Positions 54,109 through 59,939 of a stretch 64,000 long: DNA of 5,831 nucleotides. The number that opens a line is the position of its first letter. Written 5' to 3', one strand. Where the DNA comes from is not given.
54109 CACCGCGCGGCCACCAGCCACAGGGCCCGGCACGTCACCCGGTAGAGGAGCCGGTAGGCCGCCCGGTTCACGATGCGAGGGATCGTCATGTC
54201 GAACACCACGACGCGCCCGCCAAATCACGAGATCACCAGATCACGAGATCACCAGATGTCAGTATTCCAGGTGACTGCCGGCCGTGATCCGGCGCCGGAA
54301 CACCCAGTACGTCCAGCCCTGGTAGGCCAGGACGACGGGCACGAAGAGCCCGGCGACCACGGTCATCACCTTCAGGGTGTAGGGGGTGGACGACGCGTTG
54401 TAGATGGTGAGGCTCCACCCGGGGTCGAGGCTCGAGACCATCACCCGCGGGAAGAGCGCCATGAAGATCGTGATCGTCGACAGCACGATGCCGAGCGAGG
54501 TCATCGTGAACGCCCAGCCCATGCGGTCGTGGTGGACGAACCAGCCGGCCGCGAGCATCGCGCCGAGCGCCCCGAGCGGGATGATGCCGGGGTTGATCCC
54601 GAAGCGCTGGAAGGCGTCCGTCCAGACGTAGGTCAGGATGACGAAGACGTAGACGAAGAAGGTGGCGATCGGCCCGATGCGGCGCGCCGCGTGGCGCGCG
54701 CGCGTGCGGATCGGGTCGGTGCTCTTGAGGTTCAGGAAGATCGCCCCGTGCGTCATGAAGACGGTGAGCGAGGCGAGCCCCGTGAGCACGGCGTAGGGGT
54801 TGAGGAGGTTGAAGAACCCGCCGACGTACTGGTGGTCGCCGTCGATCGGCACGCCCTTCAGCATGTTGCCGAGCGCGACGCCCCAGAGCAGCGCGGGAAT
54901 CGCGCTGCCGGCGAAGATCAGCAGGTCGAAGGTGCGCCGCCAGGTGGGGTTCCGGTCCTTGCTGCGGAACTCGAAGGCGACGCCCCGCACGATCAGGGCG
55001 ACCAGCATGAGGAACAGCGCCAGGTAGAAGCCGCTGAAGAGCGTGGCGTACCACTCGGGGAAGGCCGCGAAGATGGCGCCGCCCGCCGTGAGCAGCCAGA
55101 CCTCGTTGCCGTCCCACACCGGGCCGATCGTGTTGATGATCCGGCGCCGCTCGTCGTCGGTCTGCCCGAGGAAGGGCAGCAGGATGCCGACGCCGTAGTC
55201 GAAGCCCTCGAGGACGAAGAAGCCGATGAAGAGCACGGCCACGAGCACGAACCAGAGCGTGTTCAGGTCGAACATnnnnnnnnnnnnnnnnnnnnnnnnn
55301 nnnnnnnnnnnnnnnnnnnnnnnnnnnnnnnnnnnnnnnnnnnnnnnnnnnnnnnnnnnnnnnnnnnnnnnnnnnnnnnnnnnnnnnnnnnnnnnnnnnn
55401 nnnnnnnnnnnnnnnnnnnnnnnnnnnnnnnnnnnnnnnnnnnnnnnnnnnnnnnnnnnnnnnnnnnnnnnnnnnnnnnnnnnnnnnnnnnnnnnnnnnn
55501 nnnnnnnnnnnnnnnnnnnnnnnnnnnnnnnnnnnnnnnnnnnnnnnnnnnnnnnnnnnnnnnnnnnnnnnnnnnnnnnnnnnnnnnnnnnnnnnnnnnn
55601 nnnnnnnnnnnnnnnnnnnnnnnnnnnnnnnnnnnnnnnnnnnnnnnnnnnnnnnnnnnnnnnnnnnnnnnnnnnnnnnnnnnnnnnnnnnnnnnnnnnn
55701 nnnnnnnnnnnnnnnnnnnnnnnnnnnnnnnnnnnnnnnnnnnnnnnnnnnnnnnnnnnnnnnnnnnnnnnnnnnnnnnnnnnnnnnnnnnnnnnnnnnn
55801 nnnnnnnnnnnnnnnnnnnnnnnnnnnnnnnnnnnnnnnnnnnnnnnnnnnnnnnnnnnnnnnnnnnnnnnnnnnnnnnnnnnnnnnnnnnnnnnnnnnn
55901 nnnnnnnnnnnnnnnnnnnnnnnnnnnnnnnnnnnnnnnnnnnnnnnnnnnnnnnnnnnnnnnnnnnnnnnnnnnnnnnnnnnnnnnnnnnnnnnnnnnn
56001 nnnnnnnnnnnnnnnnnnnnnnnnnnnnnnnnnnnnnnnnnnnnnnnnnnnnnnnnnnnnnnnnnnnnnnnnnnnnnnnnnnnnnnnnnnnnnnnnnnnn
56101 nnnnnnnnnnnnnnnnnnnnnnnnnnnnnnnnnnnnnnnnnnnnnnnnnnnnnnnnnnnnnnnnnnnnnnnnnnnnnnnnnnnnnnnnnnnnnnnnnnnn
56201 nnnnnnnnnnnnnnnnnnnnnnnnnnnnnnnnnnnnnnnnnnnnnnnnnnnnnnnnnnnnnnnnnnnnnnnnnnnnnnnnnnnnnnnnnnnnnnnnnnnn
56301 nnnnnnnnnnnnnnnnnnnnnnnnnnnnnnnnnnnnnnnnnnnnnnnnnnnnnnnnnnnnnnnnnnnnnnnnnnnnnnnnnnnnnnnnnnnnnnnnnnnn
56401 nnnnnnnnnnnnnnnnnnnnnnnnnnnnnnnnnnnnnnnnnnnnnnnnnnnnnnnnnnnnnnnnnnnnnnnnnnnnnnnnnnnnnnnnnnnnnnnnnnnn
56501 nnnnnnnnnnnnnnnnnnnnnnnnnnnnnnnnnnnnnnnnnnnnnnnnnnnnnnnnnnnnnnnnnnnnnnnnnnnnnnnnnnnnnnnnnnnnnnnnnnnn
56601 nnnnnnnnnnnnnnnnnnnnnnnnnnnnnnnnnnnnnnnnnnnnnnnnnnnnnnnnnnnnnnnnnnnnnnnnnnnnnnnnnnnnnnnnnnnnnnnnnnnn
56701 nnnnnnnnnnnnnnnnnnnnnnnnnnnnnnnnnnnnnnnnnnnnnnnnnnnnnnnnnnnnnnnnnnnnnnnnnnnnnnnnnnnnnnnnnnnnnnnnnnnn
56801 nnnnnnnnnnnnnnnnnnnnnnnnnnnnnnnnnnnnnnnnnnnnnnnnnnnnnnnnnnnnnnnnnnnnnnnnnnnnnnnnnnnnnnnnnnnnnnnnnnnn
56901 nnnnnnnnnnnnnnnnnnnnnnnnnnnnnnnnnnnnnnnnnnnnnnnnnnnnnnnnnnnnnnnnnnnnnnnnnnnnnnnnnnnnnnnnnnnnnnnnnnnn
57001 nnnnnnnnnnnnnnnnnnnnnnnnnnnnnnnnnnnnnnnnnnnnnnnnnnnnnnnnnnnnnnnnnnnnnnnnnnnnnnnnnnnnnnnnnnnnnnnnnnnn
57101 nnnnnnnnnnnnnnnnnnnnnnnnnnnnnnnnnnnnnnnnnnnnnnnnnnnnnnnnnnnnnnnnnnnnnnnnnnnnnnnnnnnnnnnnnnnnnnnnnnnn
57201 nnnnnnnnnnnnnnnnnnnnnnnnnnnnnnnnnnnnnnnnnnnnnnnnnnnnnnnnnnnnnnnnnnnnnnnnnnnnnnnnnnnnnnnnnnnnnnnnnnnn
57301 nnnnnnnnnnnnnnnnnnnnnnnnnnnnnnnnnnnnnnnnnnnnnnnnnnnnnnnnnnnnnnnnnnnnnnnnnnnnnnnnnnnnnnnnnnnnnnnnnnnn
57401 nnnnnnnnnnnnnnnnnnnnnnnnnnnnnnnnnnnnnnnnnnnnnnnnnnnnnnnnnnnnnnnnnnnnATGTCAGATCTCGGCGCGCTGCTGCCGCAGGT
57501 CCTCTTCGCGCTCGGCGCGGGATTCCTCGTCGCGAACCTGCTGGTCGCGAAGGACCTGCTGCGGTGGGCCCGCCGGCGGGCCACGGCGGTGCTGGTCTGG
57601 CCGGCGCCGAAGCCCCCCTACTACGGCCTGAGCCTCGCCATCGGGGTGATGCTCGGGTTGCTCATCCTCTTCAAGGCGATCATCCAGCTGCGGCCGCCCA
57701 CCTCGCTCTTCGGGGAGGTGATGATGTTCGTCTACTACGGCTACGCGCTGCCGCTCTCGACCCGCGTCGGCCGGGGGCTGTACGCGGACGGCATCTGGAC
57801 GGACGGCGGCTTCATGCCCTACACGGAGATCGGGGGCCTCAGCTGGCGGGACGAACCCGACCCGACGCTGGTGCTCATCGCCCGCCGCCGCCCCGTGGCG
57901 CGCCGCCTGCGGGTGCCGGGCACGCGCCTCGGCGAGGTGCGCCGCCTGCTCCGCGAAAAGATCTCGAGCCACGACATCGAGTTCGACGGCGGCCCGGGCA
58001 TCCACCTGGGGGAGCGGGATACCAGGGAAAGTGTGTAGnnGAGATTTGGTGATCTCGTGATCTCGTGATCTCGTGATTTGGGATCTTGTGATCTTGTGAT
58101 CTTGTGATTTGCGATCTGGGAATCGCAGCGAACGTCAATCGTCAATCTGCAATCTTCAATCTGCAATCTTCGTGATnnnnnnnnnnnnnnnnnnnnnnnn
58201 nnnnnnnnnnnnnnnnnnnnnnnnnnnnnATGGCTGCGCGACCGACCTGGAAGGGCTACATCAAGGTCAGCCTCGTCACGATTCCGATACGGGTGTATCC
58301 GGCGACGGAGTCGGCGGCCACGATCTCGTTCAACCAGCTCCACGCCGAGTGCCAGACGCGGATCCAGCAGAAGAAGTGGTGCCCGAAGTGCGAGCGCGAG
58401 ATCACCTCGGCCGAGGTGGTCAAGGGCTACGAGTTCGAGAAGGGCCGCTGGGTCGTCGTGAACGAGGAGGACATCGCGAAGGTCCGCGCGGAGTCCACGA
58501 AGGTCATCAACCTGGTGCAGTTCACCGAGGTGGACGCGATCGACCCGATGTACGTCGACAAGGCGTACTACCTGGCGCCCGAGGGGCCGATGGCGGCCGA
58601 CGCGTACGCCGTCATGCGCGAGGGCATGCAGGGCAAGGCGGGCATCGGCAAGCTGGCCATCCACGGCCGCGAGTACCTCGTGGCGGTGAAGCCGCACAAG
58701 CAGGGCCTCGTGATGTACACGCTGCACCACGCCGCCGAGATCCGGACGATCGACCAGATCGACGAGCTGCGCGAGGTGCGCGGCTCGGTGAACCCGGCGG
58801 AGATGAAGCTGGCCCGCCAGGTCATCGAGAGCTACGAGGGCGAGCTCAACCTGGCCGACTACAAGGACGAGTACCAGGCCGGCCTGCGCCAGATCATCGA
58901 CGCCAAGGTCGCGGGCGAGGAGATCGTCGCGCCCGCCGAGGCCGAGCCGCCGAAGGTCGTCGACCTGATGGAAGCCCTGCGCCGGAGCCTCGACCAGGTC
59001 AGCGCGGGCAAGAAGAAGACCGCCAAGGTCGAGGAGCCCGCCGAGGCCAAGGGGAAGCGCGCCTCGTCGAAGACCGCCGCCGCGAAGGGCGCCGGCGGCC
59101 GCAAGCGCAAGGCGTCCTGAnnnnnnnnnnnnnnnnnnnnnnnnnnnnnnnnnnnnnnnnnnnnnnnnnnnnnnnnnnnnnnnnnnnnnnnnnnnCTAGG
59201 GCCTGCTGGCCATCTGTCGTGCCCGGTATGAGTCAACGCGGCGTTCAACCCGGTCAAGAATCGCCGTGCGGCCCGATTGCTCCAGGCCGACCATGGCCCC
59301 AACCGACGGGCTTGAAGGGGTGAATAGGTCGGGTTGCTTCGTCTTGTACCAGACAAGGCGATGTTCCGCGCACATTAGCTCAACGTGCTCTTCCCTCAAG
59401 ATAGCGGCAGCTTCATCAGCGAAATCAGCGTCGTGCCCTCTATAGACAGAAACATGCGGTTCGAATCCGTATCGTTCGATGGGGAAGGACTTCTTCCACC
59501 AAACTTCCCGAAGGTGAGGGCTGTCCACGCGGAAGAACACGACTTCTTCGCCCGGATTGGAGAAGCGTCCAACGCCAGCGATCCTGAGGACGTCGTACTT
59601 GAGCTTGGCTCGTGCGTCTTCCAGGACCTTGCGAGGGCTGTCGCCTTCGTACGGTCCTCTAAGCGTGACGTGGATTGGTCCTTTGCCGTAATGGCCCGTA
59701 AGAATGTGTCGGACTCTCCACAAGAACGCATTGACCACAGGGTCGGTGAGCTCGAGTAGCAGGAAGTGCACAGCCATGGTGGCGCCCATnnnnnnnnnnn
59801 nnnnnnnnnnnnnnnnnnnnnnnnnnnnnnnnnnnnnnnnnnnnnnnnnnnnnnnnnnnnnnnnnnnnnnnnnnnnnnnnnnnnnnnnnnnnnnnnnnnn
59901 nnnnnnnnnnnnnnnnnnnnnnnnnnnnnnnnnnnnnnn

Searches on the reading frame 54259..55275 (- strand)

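Call 67: search_protein_families(library=pfam, proteins=[window:54259-55275:-])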
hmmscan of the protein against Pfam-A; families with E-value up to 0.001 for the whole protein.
window:54259-55275:- (338 aa): 1 family
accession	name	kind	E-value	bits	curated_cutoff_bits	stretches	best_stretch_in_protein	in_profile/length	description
PF02322.20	Cyt_bd_oxida_II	-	2.1e-112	375.9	35.6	1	4-326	1-302/302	Cytochrome bd terminal oxidase subunit II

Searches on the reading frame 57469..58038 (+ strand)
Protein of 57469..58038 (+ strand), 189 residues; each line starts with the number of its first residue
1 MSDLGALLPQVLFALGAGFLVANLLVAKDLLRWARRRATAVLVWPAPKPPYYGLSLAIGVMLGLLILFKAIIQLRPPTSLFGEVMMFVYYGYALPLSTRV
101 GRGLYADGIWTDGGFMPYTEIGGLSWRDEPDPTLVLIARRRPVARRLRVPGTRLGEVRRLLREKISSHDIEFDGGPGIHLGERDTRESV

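Call 37: find_homologous_proteins(query=window:57469-58038:+)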
Query window:57469-58038:+ (189 aa): 896 proteins with E <= 0.001 among 1516 candidates; the best 120 are listed.
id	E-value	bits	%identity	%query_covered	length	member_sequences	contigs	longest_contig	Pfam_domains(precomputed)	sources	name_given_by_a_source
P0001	1.4e-119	415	100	100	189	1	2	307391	-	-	-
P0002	1.6e-99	349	83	100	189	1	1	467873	-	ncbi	ncbi:MAG: hypothetical protein AB7O67_10540 [Vicinamibacterales bacterium]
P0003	3.7e-99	348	80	100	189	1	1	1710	-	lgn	-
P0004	4.1e-92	325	77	100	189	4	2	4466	-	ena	-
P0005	5.4e-81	289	70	99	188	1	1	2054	-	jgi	jgi:hypothetical protein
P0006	6.1e-80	285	68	99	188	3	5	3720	-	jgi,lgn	jgi:hypothetical protein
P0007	1.0e-79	285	69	99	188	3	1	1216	-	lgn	-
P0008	1.7e-79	284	70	99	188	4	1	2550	-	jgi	jgi:hypothetical protein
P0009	1.9e-79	284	70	98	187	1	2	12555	-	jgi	jgi:hypothetical protein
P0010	4.9e-79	282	70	89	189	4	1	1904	-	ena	-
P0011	5.3e-79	282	67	100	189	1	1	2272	-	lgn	-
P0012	2.2e-78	280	69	89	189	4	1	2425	-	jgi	jgi:hypothetical protein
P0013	2.8e-78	280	69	99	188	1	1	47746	-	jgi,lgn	jgi:hypothetical protein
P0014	4.8e-78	279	66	98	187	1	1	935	-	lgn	-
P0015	2.3e-77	277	69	99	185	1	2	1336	-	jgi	jgi:hypothetical protein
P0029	1.5e-74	268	66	98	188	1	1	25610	-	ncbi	ncbi:MAG: hypothetical protein AB1635_13480 [Acidobacteriota bacterium]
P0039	1.3e-72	262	68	89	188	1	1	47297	-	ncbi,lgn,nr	ncbi:MAG: hypothetical protein Q8L86_18505 [Vicinamibacterales bacterium]|nr:hypothetical protein [V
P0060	3.7e-71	257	68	98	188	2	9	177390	-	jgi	jgi:hypothetical protein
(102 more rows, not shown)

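Call 38: find_encoding_contigs(protein=P0004, flank=3000, max_places=2)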
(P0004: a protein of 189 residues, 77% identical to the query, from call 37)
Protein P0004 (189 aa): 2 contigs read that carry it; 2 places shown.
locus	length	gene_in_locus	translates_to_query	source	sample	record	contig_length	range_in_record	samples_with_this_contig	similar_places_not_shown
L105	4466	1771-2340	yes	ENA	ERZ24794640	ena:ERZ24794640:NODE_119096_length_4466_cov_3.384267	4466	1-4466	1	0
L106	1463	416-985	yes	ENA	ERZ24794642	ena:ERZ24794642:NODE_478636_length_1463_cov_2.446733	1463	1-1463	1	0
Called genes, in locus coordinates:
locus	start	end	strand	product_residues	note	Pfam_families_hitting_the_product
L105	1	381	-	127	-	?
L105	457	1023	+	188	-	PF08207:EFP_N, PF01132:EFP, PF09285:Elong-fact-P_C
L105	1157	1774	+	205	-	PF00265:TK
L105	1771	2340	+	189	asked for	-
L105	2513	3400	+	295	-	PF02735:Ku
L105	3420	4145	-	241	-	PF01066:CDP-OH_P_transf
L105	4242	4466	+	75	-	?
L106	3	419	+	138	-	?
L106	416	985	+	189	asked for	-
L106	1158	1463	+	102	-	?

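Call 39: find_encoding_contigs(protein=P0003, flank=3000, max_places=2)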
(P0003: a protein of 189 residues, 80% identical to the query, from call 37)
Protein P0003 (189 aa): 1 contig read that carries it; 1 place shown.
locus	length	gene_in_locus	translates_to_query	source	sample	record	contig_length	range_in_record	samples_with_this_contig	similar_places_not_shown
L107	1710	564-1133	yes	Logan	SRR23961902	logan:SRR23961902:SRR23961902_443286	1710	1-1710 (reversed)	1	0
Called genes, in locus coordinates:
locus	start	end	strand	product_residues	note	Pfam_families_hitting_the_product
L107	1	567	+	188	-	?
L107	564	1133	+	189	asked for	-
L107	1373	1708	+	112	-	?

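Call 40: find_encoding_contigs(protein=P0009, flank=3000, max_places=2)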
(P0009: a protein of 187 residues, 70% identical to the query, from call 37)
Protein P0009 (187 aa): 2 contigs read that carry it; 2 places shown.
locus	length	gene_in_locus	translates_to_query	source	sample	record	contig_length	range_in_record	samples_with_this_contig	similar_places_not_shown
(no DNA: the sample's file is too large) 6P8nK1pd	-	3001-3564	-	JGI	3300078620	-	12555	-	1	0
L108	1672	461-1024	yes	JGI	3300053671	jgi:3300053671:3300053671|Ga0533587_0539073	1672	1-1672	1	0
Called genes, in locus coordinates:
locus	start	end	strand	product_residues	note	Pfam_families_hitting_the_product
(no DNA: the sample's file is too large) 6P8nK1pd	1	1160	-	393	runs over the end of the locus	PF00089:Trypsin, PF13365:Trypsin_2, PF00595:PDZ, PF13180:PDZ_2, PF17820:PDZ_6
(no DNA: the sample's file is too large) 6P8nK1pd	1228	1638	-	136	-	PF00011:HSP20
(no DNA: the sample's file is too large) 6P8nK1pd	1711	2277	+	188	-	PF08207:EFP_N, PF01132:EFP, PF09285:Elong-fact-P_C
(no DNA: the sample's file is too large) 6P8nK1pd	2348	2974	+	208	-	PF00265:TK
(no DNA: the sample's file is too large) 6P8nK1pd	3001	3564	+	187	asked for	-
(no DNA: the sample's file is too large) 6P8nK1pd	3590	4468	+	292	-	PF02735:Ku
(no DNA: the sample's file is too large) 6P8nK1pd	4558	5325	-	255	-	PF01066:CDP-OH_P_transf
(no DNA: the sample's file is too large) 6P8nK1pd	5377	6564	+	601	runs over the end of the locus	PF01541:GIY-YIG (weak), PF27096:UvrC_M, PF22920:UvrC_RNaseH, PF08459:UvrC_RNaseH_dom, PF14520:HHH_5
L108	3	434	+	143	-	?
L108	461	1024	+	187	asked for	-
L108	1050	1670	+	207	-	?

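Call 41: find_encoding_contigs(protein=P0013, flank=3000, max_places=2)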
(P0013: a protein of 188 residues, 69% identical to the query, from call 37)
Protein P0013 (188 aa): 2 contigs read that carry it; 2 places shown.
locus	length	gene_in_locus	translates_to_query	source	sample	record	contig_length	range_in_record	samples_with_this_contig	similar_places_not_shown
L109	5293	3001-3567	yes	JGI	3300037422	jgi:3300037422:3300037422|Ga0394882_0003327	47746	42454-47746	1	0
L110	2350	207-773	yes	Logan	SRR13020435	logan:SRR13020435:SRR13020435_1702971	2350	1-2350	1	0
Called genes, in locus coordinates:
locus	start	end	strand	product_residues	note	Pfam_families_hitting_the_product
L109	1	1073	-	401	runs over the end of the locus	PF00089:Trypsin, PF13365:Trypsin_2, PF13180:PDZ_2, PF17820:PDZ_6 (weak)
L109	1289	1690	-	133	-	PF00011:HSP20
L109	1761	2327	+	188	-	PF08207:EFP_N, PF01132:EFP, PF09285:Elong-fact-P_C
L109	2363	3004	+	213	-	PF00265:TK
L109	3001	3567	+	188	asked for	-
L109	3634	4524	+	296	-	PF02735:Ku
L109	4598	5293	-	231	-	?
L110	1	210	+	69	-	?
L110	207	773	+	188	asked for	-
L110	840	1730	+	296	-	PF02735:Ku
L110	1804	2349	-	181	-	?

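Call 53: find_encoding_contigs(protein=P0039, flank=6000, max_places=1)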
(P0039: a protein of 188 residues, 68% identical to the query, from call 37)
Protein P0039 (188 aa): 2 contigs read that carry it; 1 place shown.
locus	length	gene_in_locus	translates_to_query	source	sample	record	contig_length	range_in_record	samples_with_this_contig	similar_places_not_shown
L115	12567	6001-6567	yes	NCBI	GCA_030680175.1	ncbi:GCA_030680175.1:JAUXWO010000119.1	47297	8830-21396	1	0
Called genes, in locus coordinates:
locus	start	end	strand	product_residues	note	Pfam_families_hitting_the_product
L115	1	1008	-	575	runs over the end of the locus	PF00005:ABC_tran, PF13304:AAA_21 (weak)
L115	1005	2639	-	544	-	PF00664:ABC_membrane, PF00005:ABC_tran, PF13304:AAA_21 (faint), PF02463:SMC_N (weak)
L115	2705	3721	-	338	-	PF02322:Cyt_bd_oxida_II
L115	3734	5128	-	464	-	PF01654:Cyt_bd_oxida_I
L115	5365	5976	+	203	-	PF00265:TK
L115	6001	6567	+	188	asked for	-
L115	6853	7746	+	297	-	PF02735:Ku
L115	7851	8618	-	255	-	PF01066:CDP-OH_P_transf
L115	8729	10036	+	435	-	PF01595:CNNM, PF00571:CBS (weak), PF03471:CorC_HlyC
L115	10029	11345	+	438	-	PF01595:CNNM, PF00571:CBS (weak), PF03471:CorC_HlyC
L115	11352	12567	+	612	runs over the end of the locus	PF01541:GIY-YIG, PF27096:UvrC_M, PF22920:UvrC_RNaseH, PF08459:UvrC_RNaseH_dom, PF14520:HHH_5 (weak)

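Call 54: find_encoding_contigs(protein=P0060, flank=6000, max_places=1)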
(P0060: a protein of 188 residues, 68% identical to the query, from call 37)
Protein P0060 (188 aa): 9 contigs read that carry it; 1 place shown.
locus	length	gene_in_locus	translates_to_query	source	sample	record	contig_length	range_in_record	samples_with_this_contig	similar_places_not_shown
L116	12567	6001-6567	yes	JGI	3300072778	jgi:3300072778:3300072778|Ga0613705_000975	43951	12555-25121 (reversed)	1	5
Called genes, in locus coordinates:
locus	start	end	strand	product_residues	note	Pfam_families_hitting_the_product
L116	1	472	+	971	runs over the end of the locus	PF00005:ABC_tran (faint), PF02463:SMC_N (faint), PF13191:AAA_16 (faint), PF13481:AAA_25 (faint), PF13555:AAA_29 (faint), PF20703:nSTAND1 (faint), PF17760:UvrA_inter, PF17755:UvrA_DNA-bind, +2 more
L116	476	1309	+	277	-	-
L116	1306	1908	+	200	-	PF02245:Pur_DNA_glyco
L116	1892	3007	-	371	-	PF21088:MS_channel_1st, PF00924:MS_channel_2nd, PF21082:MS_channel_3rd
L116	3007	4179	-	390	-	PF00089:Trypsin, PF13365:Trypsin_2, PF00595:PDZ (weak), PF13180:PDZ_2, PF17820:PDZ_6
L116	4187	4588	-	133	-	PF00011:HSP20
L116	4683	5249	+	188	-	PF08207:EFP_N, PF01132:EFP, PF09285:Elong-fact-P_C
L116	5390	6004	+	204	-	PF00265:TK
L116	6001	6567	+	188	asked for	-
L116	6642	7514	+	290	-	PF02735:Ku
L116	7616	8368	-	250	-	PF01066:CDP-OH_P_transf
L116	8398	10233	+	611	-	PF01541:GIY-YIG (weak), PF27096:UvrC_M, PF22920:UvrC_RNaseH, PF08459:UvrC_RNaseH_dom, PF14520:HHH_5 (weak)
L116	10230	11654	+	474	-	PF00282:Pyridoxal_deC, PF01212:Beta_elim_lyase (weak)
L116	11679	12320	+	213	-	PF02163:Peptidase_M50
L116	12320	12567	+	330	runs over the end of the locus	PF00579:tRNA-synt_1b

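Call 55: find_encoding_contigs(protein=P0029, flank=6000, max_places=1)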
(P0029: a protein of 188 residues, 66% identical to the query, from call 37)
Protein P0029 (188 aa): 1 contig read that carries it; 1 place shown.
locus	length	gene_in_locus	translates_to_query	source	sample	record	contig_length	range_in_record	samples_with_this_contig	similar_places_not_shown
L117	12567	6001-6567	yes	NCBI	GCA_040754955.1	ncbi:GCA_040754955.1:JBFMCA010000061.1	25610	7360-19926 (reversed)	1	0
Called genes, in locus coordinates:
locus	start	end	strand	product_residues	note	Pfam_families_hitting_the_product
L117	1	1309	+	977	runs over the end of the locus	PF00005:ABC_tran (faint), PF02463:SMC_N (faint), PF13191:AAA_16 (faint), PF13481:AAA_25 (faint), PF13555:AAA_29 (faint), PF20703:nSTAND1 (faint), PF17760:UvrA_inter, PF17755:UvrA_DNA-bind, +2 more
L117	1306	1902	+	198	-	PF02245:Pur_DNA_glyco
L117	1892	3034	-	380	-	PF21088:MS_channel_1st, PF00924:MS_channel_2nd, PF21082:MS_channel_3rd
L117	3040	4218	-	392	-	PF00089:Trypsin, PF13365:Trypsin_2, PF13180:PDZ_2, PF00595:PDZ (weak), PF17820:PDZ_6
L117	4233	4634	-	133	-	PF00011:HSP20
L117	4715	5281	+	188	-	PF08207:EFP_N, PF01132:EFP, PF09285:Elong-fact-P_C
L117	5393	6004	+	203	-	PF00265:TK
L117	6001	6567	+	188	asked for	-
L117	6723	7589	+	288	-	PF02735:Ku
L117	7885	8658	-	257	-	PF01066:CDP-OH_P_transf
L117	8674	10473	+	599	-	PF01541:GIY-YIG, PF27096:UvrC_M, PF22920:UvrC_RNaseH, PF08459:UvrC_RNaseH_dom, PF14520:HHH_5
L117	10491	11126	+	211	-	PF02163:Peptidase_M50 (weak)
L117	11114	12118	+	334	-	PF00579:tRNA-synt_1b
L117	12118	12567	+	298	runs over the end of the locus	PF02616:SMC_ScpA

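Call 67: search_protein_families(library=pfam, proteins=[window:57469-58038:+])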
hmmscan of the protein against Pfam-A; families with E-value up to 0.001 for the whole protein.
window:57469-58038:+ (189 aa): 0 families

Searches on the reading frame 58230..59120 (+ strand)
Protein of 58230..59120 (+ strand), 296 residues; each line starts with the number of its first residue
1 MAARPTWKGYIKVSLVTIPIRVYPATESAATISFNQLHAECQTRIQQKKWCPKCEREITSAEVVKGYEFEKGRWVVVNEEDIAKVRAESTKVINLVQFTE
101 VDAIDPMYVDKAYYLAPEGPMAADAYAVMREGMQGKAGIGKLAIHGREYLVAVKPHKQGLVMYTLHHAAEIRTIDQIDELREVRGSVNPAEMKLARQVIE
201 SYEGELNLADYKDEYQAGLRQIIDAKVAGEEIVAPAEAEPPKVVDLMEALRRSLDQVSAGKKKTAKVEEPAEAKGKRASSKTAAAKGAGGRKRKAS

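Call 9: find_encoding_contigs(protein=window:58230-59120:+, flank=10000, max_places=10)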
Protein window:58230-59120:+ (296 aa): 1 contig read that carries it; 1 place shown.
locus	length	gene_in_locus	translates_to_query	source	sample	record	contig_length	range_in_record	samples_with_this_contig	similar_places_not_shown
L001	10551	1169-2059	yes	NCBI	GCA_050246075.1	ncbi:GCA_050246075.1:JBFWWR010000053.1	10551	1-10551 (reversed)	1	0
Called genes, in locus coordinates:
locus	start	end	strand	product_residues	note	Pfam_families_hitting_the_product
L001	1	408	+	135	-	PF00265:TK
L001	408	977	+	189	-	-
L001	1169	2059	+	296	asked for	PF02735:Ku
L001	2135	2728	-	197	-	PF13563:2_5_RNA_ligase2 (weak)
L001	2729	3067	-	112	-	-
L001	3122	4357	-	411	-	PF13546:DDE_5, PF01609:DDE_Tnp_1 (weak)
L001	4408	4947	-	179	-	PF01909:NTP_transf_2 (weak)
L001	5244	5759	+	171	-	PF12867:DinB_2 (weak)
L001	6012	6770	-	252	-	PF01066:CDP-OH_P_transf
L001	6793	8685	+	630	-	PF01541:GIY-YIG (weak), PF27096:UvrC_M, PF22920:UvrC_RNaseH, PF08459:UvrC_RNaseH_dom, PF14520:HHH_5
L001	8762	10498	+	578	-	PF02633:Creatininase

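Call 67: search_protein_families(library=pfam, proteins=[window:58230-59120:+])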
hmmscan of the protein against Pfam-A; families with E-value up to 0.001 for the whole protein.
window:58230-59120:+ (296 aa): 1 family
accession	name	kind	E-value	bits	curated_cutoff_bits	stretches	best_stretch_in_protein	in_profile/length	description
PF02735.22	Ku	-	3.8e-43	148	25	1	14-176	3-174/190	Ku70/Ku80 beta-barrel domain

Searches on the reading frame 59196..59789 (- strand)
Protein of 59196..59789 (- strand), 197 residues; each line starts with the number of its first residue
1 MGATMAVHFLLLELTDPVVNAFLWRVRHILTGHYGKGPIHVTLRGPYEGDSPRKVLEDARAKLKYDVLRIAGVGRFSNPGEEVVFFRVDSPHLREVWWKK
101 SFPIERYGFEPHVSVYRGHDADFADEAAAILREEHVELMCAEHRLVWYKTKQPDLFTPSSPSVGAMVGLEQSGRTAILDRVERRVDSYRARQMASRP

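Call 86: search_protein_families(library=pfam, proteins=[window:59196-59789:-], max_evalue=0.01)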
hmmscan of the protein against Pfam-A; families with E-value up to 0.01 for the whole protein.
window:59196-59789:- (197 aa): 1 family
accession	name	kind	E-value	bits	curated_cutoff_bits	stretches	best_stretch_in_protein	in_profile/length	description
PF13563.12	2_5_RNA_ligase2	-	6.6e-07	29.9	27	1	25-150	11-150/152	2'-5' RNA ligase superfamily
